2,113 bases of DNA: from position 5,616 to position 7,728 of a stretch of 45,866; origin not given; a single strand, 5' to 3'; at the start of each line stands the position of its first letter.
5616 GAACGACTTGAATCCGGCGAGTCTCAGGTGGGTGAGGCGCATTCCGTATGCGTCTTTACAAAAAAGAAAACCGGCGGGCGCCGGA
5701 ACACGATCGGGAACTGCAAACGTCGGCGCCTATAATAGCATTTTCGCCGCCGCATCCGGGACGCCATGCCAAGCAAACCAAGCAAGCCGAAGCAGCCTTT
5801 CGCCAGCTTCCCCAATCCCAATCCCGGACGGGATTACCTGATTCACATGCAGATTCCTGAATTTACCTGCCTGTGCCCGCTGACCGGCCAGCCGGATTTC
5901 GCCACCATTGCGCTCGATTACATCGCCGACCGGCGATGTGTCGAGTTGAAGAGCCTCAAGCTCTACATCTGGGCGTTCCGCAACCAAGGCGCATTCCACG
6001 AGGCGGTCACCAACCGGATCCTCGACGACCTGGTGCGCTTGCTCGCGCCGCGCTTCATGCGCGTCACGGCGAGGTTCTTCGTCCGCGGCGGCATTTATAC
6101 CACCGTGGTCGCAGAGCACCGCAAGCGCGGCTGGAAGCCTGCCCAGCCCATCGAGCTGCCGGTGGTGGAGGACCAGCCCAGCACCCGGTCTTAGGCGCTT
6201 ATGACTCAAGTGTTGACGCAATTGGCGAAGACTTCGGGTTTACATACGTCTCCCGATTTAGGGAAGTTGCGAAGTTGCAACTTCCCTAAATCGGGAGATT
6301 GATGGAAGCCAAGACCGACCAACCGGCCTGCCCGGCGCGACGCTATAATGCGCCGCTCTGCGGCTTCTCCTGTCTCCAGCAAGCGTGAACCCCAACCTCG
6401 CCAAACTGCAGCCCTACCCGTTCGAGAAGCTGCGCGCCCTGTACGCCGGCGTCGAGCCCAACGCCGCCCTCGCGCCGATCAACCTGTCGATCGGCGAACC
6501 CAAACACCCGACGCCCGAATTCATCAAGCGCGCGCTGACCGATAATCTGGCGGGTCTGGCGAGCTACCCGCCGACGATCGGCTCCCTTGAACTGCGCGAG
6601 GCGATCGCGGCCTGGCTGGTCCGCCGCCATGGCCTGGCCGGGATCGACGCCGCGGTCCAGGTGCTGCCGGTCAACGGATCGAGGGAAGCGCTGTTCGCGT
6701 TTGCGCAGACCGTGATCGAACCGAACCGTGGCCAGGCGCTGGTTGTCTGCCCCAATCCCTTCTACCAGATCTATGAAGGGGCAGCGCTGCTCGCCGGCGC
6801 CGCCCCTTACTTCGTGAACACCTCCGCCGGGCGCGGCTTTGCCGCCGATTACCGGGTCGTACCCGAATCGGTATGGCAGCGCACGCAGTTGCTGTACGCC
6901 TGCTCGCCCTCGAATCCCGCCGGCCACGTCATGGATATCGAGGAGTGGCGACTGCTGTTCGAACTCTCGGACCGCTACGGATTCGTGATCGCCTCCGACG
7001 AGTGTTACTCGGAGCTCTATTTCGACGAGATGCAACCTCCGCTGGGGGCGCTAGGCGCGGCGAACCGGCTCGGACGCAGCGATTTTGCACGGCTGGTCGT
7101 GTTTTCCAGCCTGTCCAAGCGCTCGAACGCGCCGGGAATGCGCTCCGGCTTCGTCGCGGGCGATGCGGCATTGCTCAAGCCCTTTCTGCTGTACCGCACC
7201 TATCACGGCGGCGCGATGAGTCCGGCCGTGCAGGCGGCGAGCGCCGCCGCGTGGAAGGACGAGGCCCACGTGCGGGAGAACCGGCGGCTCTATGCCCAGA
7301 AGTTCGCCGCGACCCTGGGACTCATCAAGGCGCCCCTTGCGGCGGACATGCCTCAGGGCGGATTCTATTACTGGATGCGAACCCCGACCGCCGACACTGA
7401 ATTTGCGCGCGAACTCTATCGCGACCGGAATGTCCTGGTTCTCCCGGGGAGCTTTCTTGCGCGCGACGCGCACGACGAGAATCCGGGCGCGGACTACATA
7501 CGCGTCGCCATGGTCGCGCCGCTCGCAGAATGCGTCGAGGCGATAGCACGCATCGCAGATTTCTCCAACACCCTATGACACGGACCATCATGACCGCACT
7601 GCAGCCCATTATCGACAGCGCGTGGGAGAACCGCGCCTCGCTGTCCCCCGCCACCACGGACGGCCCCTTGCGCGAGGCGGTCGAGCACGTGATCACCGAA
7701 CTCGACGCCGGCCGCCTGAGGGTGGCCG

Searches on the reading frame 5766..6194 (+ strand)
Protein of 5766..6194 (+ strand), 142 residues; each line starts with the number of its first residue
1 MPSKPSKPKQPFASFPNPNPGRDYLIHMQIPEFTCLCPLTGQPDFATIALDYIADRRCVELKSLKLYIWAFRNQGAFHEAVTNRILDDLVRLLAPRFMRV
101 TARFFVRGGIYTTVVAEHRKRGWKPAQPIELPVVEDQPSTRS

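Call 47: search_protein_families(library=pfam, proteins=[window:5766-6194:+])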
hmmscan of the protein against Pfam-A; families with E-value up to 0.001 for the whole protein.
window:5766-6194:+ (142 aa): 1 family
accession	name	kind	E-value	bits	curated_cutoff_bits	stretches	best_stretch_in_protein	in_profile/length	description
PF14489.11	QueF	-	1.2e-33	115.6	27.3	1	43-121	1-79/81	QueF-like protein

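Call 49: find_encoding_contigs(protein=window:5766-6194:+, flank=4000, max_places=10)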
Protein window:5766-6194:+ (142 aa): 13 contigs read that carry it; 10 places shown.
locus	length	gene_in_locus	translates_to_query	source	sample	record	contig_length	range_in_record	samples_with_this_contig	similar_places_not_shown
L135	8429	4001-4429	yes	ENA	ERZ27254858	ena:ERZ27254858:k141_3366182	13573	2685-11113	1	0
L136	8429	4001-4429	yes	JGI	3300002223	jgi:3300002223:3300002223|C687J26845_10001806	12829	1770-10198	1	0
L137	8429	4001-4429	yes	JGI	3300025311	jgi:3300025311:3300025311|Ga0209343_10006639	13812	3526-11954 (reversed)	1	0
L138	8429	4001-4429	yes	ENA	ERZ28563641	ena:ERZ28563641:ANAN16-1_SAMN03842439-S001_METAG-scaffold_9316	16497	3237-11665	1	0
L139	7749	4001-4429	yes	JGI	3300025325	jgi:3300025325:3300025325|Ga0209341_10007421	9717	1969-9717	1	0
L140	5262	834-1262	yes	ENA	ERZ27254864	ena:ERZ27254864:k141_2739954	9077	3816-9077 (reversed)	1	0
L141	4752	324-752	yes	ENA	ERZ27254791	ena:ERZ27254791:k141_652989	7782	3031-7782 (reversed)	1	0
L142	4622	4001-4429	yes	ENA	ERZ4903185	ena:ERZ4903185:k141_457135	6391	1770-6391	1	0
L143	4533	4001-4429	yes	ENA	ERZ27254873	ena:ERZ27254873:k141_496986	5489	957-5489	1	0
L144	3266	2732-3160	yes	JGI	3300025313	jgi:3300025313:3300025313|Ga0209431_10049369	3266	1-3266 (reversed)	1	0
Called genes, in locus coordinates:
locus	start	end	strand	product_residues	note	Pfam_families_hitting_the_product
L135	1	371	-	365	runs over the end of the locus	PF04354:ZipA_C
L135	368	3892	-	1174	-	PF02463:SMC_N, PF13304:AAA_21 (weak), PF13476:AAA_23, PF13304:AAA_21 (weak)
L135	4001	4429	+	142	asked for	PF14489:QueF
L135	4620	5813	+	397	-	PF00155:Aminotran_1_2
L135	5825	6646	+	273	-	PF14805:THDPS_N_2, PF25084:LbH_EIF2B (faint), PF00132:Hexapep, PF14602:Hexapep_2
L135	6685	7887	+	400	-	PF00437:T2SSE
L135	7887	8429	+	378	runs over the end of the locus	PF01546:Peptidase_M20, PF07687:M20_dimer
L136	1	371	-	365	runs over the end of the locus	PF04354:ZipA_C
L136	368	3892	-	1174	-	-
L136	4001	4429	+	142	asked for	PF14489:QueF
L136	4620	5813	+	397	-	PF00155:Aminotran_1_2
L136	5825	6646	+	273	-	PF14805:THDPS_N_2, PF25084:LbH_EIF2B (faint), PF00132:Hexapep, PF14602:Hexapep_2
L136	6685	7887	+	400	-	PF00437:T2SSE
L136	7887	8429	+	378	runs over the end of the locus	PF01546:Peptidase_M20, PF07687:M20_dimer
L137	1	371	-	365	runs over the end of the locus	PF04354:ZipA_C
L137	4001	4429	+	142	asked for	PF14489:QueF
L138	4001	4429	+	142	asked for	PF14489:QueF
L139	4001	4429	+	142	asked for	PF14489:QueF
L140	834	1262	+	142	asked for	PF14489:QueF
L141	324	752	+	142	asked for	PF14489:QueF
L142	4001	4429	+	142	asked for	PF14489:QueF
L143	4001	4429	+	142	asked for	PF14489:QueF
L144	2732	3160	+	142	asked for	PF14489:QueF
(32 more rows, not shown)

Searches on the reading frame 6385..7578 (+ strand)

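Call 47: search_protein_families(library=pfam, proteins=[window:6385-7578:+])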
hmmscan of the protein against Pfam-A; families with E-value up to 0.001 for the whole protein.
window:6385-7578:+ (397 aa): 1 family
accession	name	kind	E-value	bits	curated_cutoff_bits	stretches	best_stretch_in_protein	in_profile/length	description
PF00155.27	Aminotran_1_2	-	2.6e-43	149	19.7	1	32-389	4-360/361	Aminotransferase class I and II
